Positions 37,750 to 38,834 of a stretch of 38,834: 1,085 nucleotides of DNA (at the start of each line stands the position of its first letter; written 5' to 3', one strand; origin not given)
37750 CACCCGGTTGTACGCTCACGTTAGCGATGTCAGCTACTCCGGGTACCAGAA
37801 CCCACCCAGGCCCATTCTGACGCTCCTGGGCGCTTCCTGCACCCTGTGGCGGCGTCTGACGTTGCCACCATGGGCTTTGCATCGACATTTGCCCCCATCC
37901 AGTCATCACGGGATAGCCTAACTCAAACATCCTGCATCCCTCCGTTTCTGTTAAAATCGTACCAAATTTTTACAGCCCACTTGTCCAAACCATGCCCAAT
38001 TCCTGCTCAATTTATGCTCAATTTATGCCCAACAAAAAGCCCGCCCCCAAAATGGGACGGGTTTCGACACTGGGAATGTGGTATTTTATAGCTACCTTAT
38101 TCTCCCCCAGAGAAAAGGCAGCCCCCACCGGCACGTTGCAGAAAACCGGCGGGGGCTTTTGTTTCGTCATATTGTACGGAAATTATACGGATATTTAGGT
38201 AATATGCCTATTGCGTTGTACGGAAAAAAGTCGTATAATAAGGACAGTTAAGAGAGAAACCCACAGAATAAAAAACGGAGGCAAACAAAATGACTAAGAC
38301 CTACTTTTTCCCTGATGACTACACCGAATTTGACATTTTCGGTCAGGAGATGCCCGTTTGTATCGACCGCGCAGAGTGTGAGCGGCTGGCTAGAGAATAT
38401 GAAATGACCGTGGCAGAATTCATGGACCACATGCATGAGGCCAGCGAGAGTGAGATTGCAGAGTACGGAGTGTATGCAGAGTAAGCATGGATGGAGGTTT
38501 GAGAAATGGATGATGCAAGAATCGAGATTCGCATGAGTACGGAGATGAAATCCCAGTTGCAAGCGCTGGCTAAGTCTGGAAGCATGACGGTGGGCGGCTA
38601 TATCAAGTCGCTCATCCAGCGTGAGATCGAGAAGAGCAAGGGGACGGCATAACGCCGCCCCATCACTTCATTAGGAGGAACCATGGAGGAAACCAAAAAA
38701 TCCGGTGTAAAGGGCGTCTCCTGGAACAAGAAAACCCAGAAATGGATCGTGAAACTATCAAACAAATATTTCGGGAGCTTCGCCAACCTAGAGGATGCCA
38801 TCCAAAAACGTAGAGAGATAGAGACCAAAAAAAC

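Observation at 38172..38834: AT-rich four-gene regulator cassette facing the A-E operon and spanning the circular junction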

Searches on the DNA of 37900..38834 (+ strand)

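Call 10: search_dna_similar(query=window:37900-38834:+, collection=phages, mode=distant)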
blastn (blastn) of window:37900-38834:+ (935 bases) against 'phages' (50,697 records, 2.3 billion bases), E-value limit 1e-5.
No match.

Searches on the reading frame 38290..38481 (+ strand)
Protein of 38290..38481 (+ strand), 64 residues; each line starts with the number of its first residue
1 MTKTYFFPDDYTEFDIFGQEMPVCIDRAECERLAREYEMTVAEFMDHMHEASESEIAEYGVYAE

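Call 7: search_protein_families(library=pfam, max_evalue=1, proteins=[window:38290-38481:+])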
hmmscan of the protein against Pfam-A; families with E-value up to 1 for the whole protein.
seq(64 aa): 1 family
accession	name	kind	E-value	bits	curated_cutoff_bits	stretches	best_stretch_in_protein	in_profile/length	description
PF08782.15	c-SKI_SMAD_bind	-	0.044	14.4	25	1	15-61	19-60/94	c-SKI Smad4 binding domain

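Call 8: search_protein_families(library=phrogs, max_evalue=1, proteins=[window:38290-38481:+])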
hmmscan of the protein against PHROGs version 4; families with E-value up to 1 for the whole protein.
seq(64 aa): 2 families
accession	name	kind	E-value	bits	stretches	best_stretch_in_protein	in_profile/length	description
phrog_23796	-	unknown function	0.052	14.8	1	4-56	46-99/124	-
phrog_17316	-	unknown function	0.31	12.1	0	4-39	26-60/104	-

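Call 9: search_protein_families(library=ncbifam, max_evalue=1, proteins=[window:38290-38481:+])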
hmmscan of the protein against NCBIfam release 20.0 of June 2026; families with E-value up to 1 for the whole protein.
seq(64 aa): 0 families

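Call 40: find_homologous_proteins(query=window:38290-38481:+, max_evalue=0.01)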
Query seq(64 aa) (64 aa): 8 proteins with E <= 0.01 among 8 candidates.
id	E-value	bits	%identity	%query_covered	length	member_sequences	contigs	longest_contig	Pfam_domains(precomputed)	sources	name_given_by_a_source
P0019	3.6e-32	126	94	97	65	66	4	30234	-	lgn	-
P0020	1.2e-28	115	87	97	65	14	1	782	-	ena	-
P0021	1.7e-28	115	85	95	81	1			-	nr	nr:MAG TPA: hypothetical protein [Caudoviricetes sp.]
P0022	2.4e-27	111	80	95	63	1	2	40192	-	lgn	-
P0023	4.7e-26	107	81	92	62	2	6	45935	-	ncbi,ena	-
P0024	3.6e-16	76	60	97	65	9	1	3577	-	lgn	-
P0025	5.5e-13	66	57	92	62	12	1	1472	-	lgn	-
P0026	9.6e-12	62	100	45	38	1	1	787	-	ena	-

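Call 97: search_protein_families(library=padloc, max_evalue=0.01, proteins=[window:38290-38481:+])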
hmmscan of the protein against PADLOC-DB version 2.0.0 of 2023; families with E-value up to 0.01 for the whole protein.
seq(64 aa): 0 families

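Call 107: search_solved_structures(query=window:38290-38481:+, max_evalue=10)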
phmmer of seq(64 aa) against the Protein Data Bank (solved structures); distinct sequences matched with E-value up to 10: 0.
